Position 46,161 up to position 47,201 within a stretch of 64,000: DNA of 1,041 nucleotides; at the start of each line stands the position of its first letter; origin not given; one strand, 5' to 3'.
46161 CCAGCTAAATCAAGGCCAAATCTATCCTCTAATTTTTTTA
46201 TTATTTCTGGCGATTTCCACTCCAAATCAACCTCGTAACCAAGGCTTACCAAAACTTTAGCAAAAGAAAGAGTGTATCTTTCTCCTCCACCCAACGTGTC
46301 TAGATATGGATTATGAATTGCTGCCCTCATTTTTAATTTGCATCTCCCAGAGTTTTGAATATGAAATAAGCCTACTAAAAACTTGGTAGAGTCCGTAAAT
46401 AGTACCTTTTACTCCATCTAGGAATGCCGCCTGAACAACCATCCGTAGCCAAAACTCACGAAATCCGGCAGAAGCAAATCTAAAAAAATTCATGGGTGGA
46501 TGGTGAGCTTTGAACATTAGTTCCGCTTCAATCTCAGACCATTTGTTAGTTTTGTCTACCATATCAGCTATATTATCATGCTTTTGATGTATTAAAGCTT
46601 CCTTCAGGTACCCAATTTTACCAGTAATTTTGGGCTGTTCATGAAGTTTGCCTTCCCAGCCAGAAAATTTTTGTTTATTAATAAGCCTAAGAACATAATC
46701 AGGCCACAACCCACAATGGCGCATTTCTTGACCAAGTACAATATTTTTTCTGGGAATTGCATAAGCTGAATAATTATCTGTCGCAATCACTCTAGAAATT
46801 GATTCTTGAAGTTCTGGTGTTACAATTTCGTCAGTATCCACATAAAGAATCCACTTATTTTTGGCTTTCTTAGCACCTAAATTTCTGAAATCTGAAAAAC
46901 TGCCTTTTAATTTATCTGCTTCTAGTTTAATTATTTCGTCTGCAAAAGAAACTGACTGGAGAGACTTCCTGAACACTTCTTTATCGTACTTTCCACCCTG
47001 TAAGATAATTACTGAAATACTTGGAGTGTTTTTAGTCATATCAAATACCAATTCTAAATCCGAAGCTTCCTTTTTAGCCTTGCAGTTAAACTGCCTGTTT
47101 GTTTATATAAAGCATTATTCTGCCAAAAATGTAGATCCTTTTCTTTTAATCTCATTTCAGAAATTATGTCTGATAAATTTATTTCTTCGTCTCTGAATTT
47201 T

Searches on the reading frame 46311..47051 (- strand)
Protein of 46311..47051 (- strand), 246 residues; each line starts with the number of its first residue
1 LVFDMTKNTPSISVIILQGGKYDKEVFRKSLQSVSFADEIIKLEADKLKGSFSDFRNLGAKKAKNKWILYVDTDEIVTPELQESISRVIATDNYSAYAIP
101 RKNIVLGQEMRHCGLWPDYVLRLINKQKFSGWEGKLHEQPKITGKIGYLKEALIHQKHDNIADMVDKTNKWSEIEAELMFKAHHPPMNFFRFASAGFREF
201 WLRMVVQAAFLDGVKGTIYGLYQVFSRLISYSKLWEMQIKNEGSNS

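Call 10: search_protein_families(library=pfam, proteins=[window:46311-47051:-], max_evalue=0.001)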
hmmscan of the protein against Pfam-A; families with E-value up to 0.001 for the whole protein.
window:46311-47051:- (246 aa): 2 families
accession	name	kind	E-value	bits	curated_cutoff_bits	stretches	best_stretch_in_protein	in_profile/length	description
PF10111.15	Glyco_tranf_2_2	-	8.5e-06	25.9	27.3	1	10-94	28-111/276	Glycosyltransferase like family 2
PF00535.33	Glycos_transf_2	-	0.00017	22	23.3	1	56-112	70-128/168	Glycosyl transferase family 2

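Call 38: search_protein_families(library=ncbifam, proteins=[window:46311-47051:-], max_evalue=0.00001)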
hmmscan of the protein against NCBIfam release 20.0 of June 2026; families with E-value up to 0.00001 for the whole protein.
window:46311-47051:- (246 aa): 0 families
